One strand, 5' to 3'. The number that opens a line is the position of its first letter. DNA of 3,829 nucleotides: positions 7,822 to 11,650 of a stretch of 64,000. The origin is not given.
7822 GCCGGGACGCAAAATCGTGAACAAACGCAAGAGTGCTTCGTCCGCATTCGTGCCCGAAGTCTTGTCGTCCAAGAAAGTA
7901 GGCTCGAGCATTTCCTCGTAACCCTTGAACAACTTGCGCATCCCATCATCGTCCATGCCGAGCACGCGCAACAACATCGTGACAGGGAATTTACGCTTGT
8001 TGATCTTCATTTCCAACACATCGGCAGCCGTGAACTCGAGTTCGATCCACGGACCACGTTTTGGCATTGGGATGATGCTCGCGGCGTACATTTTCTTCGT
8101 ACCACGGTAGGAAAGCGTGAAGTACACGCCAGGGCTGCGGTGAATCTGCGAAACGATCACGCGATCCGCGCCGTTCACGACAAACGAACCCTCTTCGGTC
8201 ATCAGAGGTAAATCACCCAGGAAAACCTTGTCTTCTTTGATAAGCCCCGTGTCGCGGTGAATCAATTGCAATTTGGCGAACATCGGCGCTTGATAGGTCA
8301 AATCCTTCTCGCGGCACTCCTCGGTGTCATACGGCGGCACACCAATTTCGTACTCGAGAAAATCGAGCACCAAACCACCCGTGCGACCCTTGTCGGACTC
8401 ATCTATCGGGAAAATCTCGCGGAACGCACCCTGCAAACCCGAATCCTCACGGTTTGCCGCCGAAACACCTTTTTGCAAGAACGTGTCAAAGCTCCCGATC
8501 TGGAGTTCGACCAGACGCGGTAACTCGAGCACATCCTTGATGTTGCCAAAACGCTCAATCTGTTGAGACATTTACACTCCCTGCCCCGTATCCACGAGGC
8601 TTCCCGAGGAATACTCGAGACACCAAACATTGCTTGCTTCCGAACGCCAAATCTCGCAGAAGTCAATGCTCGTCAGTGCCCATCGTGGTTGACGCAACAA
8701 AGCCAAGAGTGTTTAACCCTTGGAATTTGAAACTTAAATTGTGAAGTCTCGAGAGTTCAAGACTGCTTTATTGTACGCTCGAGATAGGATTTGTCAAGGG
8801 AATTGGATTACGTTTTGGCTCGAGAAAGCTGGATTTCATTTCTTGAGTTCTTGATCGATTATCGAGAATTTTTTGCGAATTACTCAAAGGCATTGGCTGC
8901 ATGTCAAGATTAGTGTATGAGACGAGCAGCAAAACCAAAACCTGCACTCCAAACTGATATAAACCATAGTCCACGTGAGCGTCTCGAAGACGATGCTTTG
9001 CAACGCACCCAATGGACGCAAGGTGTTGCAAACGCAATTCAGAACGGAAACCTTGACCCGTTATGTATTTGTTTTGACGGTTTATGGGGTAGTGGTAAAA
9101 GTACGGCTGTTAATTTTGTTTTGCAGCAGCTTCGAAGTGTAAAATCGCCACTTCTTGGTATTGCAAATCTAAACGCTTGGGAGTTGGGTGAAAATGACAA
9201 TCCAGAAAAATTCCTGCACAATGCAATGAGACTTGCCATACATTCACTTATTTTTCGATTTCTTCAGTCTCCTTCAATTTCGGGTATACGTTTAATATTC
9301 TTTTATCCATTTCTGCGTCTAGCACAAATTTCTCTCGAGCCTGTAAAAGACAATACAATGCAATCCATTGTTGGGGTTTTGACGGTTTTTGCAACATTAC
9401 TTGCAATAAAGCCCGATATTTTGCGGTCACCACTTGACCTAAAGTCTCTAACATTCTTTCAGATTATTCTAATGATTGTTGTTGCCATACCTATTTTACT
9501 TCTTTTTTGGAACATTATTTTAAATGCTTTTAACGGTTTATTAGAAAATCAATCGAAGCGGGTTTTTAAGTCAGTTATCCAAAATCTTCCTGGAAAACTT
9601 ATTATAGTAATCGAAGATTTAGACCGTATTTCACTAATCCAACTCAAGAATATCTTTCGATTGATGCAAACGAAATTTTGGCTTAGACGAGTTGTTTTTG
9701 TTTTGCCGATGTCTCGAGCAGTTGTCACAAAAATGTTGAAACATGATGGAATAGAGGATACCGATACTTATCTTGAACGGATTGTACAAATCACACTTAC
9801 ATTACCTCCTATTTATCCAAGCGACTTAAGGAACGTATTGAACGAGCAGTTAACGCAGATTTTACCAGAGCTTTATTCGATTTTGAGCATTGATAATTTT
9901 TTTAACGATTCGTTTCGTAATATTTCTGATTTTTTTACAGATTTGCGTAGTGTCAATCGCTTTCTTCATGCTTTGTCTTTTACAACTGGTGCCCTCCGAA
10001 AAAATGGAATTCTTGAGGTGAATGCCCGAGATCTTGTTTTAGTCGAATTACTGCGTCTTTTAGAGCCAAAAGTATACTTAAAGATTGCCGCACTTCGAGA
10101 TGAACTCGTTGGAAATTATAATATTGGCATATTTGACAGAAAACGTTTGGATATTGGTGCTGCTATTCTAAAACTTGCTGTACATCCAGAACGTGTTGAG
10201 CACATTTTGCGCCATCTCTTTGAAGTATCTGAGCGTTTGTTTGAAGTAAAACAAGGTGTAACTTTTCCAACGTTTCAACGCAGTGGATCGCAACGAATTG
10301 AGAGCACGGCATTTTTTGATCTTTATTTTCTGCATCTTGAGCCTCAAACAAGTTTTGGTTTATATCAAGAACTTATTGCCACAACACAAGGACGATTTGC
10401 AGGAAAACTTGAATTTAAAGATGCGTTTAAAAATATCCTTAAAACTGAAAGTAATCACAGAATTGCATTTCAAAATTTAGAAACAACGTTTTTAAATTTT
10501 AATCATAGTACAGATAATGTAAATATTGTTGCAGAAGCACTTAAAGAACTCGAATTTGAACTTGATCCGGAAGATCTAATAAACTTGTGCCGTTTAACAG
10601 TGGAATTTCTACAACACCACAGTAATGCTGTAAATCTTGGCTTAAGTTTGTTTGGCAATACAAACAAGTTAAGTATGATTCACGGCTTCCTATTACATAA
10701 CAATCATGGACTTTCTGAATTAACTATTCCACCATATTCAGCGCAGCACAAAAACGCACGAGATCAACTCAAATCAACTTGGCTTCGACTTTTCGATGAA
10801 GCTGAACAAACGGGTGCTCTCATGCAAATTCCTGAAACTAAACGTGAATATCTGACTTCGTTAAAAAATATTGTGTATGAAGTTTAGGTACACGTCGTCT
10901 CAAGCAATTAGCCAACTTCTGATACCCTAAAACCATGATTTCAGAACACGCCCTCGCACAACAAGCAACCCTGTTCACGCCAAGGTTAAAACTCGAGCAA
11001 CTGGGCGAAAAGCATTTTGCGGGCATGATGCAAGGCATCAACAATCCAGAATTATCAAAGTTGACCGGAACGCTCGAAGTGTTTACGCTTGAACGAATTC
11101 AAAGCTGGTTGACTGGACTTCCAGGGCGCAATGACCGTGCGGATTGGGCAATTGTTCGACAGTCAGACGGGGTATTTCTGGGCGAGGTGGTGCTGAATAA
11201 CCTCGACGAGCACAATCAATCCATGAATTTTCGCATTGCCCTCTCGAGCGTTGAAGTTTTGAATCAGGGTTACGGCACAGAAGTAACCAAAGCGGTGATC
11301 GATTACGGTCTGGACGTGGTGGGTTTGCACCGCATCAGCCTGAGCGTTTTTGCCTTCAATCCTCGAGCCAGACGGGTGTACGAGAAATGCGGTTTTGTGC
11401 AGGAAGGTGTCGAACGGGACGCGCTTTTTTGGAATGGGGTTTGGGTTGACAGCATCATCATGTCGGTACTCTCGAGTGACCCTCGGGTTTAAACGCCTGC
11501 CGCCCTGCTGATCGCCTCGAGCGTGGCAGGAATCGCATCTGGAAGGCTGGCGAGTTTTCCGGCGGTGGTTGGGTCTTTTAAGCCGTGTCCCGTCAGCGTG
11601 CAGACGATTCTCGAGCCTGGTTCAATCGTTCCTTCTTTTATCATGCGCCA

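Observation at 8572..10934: AT-rich, CTCGAG-poor KAP-family NTPase inserted directly upstream of rpoB: candidate horizontally acquired single-gene defence or exclusion factor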

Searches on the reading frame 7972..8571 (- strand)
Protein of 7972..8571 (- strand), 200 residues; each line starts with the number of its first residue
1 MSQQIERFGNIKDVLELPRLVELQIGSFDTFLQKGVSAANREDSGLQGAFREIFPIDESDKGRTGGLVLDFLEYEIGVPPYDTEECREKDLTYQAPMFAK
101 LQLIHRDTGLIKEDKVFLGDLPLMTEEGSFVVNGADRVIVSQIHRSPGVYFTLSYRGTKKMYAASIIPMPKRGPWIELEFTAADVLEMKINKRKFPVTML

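Call 15: find_related_loci(query=window:7972-8571:-, collection=genome_contigs, flank=10000)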
Query window:7972-8571:- (200 aa) in genome_contigs; peptide patterns used: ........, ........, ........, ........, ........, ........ (x = any residue, [..] = any of these).
137 stretches matched a pattern; 23 encode a relative of the query (tblastn E <= 1e-3); 23 distinct loci.
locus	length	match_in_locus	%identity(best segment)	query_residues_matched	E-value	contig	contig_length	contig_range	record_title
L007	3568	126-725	100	1-200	1e-138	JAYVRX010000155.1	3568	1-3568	MAG: Deinococcales bacterium isolate GL73_DN_metabinner_10 GL73_DN_metabinner_10_154, whole genome shotgun sequence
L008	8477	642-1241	100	1-200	9e-135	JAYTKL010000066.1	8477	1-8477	MAG: Deinococcales bacterium isolate GFS_3132 GFS_3132_65, whole genome shotgun sequence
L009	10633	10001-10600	100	1-200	1e-134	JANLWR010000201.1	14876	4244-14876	MAG: Deinococcales bacterium isolate OTE_20_metabat_284 OTE_20_k141_1583893, whole genome shotgun sequence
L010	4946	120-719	100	1-200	3e-135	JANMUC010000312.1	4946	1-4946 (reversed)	MAG: Deinococcales bacterium isolate SOY_29_concoct_239_sub SOY_29_k141_1835902, whole genome shotgun sequence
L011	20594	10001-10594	85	3-200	2e-117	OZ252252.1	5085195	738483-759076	MAG: Deinococcales bacterium isolate 5cafd705-4e53-402a-ab4b-ed1a629fd506 genome assembly, chromosome: 1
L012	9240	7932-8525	85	3-200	5e-115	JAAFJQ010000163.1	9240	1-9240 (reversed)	MAG: Deinococcales bacterium isolate bin20.maxbin.b16b17b19.023 WN_Deinococcales_2_scaffold_157, whole genome shotgun se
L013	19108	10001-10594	85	3-200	6e-115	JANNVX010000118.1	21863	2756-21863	MAG: Deinococcales bacterium isolate VAR_34_metabat_433 VAR_34_k141_2358286, whole genome shotgun sequence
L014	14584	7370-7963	85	3-200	8e-115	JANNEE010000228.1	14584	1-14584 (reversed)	MAG: Deinococcales bacterium isolate OTE_75_metabat_447 OTE_75_k141_4011100, whole genome shotgun sequence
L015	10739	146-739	85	3-200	2e-114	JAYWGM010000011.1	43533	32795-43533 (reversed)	MAG: Deinococcales bacterium isolate GLR21_GL16_DN_2_metabat_58 GLR21_GL16_DN_2_metabat_58_10, whole genome shotgun sequ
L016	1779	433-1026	85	3-200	5e-122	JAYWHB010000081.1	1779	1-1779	MAG: Deinococcales bacterium isolate GLR68_GL53_UP_2_concoct_156 GLR68_GL53_UP_2_concoct_156_80, whole genome shotgun se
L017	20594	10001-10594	81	3-200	1e-113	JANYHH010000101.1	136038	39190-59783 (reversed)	MAG: Deinococcales bacterium isolate GL140_1_metabinner_31 GL140_1_k141_956423, whole genome shotgun sequence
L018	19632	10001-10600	82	1-200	4e-113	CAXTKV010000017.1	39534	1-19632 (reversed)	MAG TPA_asm: uncultured Deinococcales bacterium isolate public_SRR11456923_metawrap_bin.5 genome assembly, contig: publi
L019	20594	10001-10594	84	3-200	9e-113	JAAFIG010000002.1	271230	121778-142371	MAG: Deinococcales bacterium isolate bin18.concoct.ball.099 WN_Deinococcales_1_scaffold_2, whole genome shotgun sequence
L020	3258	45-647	81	1-200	5e-113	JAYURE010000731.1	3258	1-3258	MAG: Deinococcales bacterium isolate GL116_DN_concoct_233 GL116_DN_concoct_233_730, whole genome shotgun sequence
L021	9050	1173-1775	81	1-200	2e-110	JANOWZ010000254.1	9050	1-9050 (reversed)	MAG: Deinococcales bacterium isolate VAR_35_metabat_304 VAR_35_k141_442483, whole genome shotgun sequence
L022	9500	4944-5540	80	3-200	2e-106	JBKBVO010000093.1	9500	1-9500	MAG: Deinococcales bacterium isolate 21I_055.bin.15 NODE_3018_length_9500_cov_2.247894, whole genome shotgun sequence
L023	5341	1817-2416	73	1-200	1e-100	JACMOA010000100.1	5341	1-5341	MAG: Deinococcales bacterium isolate LF-bin-203 FL-bin-203-contig-k141_709877, whole genome shotgun sequence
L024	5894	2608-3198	72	4-200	2e-97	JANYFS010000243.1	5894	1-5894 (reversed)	MAG: Deinococcales bacterium isolate 339R_metabinner_76 339R_k141_1029851, whole genome shotgun sequence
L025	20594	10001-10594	72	3-200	2e-97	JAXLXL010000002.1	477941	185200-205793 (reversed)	MAG: Deinococcaceae bacterium isolate STL-DEI1 C2.169.fa-2, whole genome shotgun sequence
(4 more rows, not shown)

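Call 20: search_protein_families(library=pfam, proteins=[L009:8301-9404:-, L009:5300-8308:-, L009:3582-5300:-, L009:1881-2441:-], max_evalue=0.001)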
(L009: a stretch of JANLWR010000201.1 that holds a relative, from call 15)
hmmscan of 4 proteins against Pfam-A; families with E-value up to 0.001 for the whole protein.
L009:8301-9404:- (367 aa): 1 family
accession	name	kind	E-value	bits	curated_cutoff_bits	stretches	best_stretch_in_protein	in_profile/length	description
PF00145.23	DNA_methylase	-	2.2e-55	188.8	22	1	6-351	1-323/324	C-5 cytosine-specific DNA methylase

L009:5300-8308:- (1002 aa): 3 families
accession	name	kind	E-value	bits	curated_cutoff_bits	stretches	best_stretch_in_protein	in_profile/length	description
PF19191.5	HEF_HK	-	4.5e-30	104.4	24.1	1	771-837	1-67/67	HEF_HK domain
PF02518.31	HATPase_c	-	7.4e-17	62.2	26.4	1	884-984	6-106/111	Histidine kinase-, DNA gyrase B-, and HSP90-like ATPase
PF13589.12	HATPase_c_3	-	2.1e-15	57.4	25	1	24-153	5-125/137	Histidine kinase-, DNA gyrase B-, and HSP90-like ATPase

L009:3582-5300:- (572 aa): 1 family
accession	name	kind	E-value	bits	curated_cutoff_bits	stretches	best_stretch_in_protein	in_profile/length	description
PF19192.6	Response_reg_2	-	9.4e-37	127.3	27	1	16-195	1-177/180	Response receiver domain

L009:1881-2441:- (186 aa): 1 family
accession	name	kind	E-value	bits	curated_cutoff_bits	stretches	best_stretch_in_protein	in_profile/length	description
PF05685.18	Uma2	-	3e-28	98.9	27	1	14-163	2-154/172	Putative restriction endonuclease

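Call 21: search_protein_families(library=padloc, proteins=[L009:8301-9404:-, L009:5300-8308:-, L009:3582-5300:-], max_evalue=0.001)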
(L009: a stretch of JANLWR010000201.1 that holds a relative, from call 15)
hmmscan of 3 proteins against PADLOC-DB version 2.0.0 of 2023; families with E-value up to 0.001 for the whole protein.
L009:8301-9404:- (367 aa): 59 families (the best 25 are shown)
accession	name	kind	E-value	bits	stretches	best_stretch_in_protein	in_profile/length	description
PDLC03378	MTase_II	-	7e-88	293.2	1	6-355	3-331/344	Type II methyltransferase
PDLC00033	DruM2|DruM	-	3.9e-79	264.6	1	6-355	22-365/368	DNA cytosine methylase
PDLC03234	MTase_II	-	1.8e-77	259.1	2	7-218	6-213/375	Type II methyltransferase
PDLC03326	MTase_II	-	6.8e-69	231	1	8-357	7-379/412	Type II methyltransferase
PDLC03237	MTase_II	-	8.5e-57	190.8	2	218-355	654-792/1036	Type II methyltransferase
PDLC02651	DrmMII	-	2.7e-55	185.8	1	8-356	5-359/371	DrmMII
PDLC00026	DruM2|DruM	-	1.6e-54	183.8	1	8-356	7-320/336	DNA cytosine methylase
PDLC03272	MTase_II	-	6.8e-49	165.1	1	6-356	75-392/407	Type II methyltransferase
PDLC02656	DrmMII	-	1.4e-46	157.3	2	6-209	5-234/491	DrmMII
PDLC00027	DruM2|DruM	-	3.1e-46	156.4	2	6-217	12-219/361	DNA cytosine methylase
PDLC00031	DruM2|DruM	-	1.6e-45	153.8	2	6-228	12-229/361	DNA cytosine methylase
PDLC03307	MTase_II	-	1.9e-43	147.1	2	148-355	160-370/382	Type II methyltransferase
PDLC02648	DrmMII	-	4.4e-40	135.9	2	7-217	23-287/468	DrmMII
PDLC02649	DrmMII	-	1.1e-39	134.6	2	78-222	118-262/422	DrmMII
PDLC00030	DruM2|DruM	-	5.1e-39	132.5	2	6-179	6-186/380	DNA cytosine methylase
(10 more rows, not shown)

L009:5300-8308:- (1002 aa): 1 family
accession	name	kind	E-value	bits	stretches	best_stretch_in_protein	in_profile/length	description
PDLC03485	REase_II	-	2.9e-05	20.7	1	28-113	32-106/611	Type II restriction enzyme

L009:3582-5300:- (572 aa): 0 families

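Call 38: search_protein_families(library=padloc, proteins=[L017:8014-9735:+], max_evalue=0.001)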
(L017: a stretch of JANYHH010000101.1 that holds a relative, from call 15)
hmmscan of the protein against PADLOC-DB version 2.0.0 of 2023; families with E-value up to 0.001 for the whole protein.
L017:8014-9735:+ (574 aa): 1 family
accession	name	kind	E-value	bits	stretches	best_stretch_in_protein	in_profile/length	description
PDLC02357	AbiU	-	3e-125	417.4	1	7-568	2-534/537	AbiU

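Call 62: search_protein_families(library=pfam, proteins=[L011:8509-9438:-, L012:5837-7669:+, L013:8791-9582:-, L018:9010-9594:-, L018:7887-8999:-, L019:8498-9862:-, L022:1283-3994:+, L025:8882-9718:+, L024:1-1512:-, L023:202-1125:-], max_evalue=0.0001)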
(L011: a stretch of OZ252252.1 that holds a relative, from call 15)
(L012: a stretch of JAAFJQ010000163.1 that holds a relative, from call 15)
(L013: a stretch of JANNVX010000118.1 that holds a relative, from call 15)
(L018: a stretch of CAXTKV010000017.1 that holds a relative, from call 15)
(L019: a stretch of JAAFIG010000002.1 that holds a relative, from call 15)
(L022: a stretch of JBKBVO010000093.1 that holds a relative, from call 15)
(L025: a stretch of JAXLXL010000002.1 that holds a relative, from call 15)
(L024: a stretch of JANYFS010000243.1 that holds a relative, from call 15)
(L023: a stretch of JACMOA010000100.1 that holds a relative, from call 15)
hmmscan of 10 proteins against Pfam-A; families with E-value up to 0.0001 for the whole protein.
L011:8509-9438:- (309 aa): 2 families
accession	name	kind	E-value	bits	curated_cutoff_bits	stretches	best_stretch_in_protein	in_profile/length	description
PF01039.27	Carboxyl_trans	-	7.4e-20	71.5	22.3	1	62-297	12-239/493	Carboxyl transferase domain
PF17848.7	Zn_ribbon_ACC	-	2.1e-10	41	24.5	1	27-52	1-26/26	Acetyl-CoA carboxylase zinc finger domain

L012:5837-7669:+ (611 aa): 4 families
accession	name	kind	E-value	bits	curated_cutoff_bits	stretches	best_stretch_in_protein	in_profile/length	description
PF17957.7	Big_7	-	5.5e-12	46.6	24.1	1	32-96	1-70/70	Bacterial Ig domain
PF15892.11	BNR_4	-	7.1e-12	45.7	27.3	0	203-279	194-265/272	BNR repeat-containing family member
PF13205.12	Big_5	-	2.1e-08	35.3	23.6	1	117-213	1-98/105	Bacterial Ig-like domain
PF13750.12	Big_3_3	-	1.1e-05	25.6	27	1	78-158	3-85/157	Bacterial Ig-like domain (group 3)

L013:8791-9582:- (263 aa): 1 family
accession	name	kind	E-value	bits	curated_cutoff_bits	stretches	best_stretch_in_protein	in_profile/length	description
PF00318.25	Ribosomal_S2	-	1.2e-91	306.2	26.1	1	8-222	1-215/216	Ribosomal protein S2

L018:9010-9594:- (194 aa): 0 families

L018:7887-8999:- (370 aa): 6 families
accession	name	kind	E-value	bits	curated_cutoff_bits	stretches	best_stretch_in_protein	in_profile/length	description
PF01593.30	Amino_oxidase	-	4.4e-21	76.1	19.8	2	137-361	197-441/443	Flavin containing amine oxidoreductase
PF13450.12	NAD_binding_8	-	6.1e-14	52.5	21.9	1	37-103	1-65/68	NAD(P)-binding Rossmann-like domain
PF00890.30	FAD_binding_2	-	6.4e-07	29.3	20.4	1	34-71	1-38/414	FAD binding domain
PF01266.30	DAO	-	7.7e-07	29.4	27.9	1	34-72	1-43/353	FAD dependent oxidoreductase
PF01494.25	FAD_binding_3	-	1.2e-05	25.2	22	1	33-66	2-35/349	FAD binding domain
PF12831.13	FAD_oxidored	-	3.8e-05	23.6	27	1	34-71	1-38/416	FAD dependent oxidoreductase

L019:8498-9862:- (454 aa): 4 families
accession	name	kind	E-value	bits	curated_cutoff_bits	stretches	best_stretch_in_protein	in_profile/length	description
PF03572.23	Peptidase_S41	-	4.3e-26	91.9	24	1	248-423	1-161/165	Peptidase family S41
PF17820.7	PDZ_6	-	6.4e-08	32.7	27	1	165-207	2-41/54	PDZ domain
PF13180.12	PDZ_2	-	2e-06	28.4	27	1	150-219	3-67/80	PDZ domain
PF00595.29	PDZ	-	2.4e-06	28.2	23.2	1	146-197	8-61/81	PDZ domain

L022:1283-3994:+ (904 aa): 4 families
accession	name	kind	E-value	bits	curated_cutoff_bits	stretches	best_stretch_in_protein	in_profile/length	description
PF02518.31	HATPase_c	-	4.4e-21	75.8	26.4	1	781-887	3-110/111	Histidine kinase-, DNA gyrase B-, and HSP90-like ATPase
PF01590.32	GAF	-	3.2e-15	57.3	22.4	1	501-640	3-133/133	GAF domain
PF00512.31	HisKA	-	3.6e-08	33.8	26.9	1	670-735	2-64/66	His Kinase A (phospho-acceptor) domain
PF13492.12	GAF_3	-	1.5e-07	32.3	27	0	40-146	15-124/129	GAF domain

L025:8882-9718:+ (279 aa): 2 families
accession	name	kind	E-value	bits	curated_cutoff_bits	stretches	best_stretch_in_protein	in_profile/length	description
PF01556.23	DnaJ_C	-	3.2e-33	115.3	26.6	1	124-257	4-152/152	DnaJ C terminal domain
PF00226.36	DnaJ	-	4.2e-28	97.7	27.8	1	5-67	1-63/63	DnaJ domain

L024:1-1512:- (504 aa): 2 families
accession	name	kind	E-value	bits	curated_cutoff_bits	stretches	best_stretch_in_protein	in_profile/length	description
PF01276.26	OKR_DC_1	-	7.2e-91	305.4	27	1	142-501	1-401/417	Orn/Lys/Arg decarboxylase, major domain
PF01212.27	Beta_elim_lyase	-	3.2e-07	30.4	27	1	211-371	36-202/288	Beta-eliminating lyase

L023:202-1125:- (307 aa): 3 families
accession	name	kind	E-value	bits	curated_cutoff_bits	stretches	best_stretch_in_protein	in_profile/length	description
PF00005.33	ABC_tran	-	3.9e-29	102.4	25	1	18-145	2-137/137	ABC transporter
PF13304.12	AAA_21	-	1.8e-10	41.9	27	1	116-178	237-302/304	AAA domain, putative AbiEii toxin, Type IV TA system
PF13476.12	AAA_23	-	2.7e-05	25.3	27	1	9-73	5-65/201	AAA domain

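Call 66: search_protein_families(library=pfam, proteins=[L008:54-326:-], max_evalue=0.001)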
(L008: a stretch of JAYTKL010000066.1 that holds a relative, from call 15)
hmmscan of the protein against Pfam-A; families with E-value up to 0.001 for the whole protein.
L008:54-326:- (90 aa): 0 families

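Call 77: search_protein_families(library=padloc, proteins=[L009:1881-2438:-], max_evalue=0.01)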
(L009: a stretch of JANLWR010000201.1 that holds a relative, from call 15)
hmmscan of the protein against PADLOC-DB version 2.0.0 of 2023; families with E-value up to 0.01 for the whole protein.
L009:1881-2438:- (185 aa): 4 families
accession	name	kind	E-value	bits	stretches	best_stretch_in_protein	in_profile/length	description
PDLC04832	PDC-S03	-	1.4e-17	62.1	1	7-156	6-161/188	-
PDLC04834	PDC-S03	-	1.4e-16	58.7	1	8-155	7-157/184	-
PDLC04833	PDC-S03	-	1.5e-16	58.5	1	8-163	22-187/207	-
PDLC04835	PDC-S03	-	2.5e-08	31.7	1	7-133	6-143/207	-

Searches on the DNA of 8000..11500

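Call 67: search_rna_families(source=window, start=8000, end=11500, threshold=evalue, max_evalue=0.1)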
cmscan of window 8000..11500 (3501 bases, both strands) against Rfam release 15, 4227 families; matches with E-value up to 0.1: 0.
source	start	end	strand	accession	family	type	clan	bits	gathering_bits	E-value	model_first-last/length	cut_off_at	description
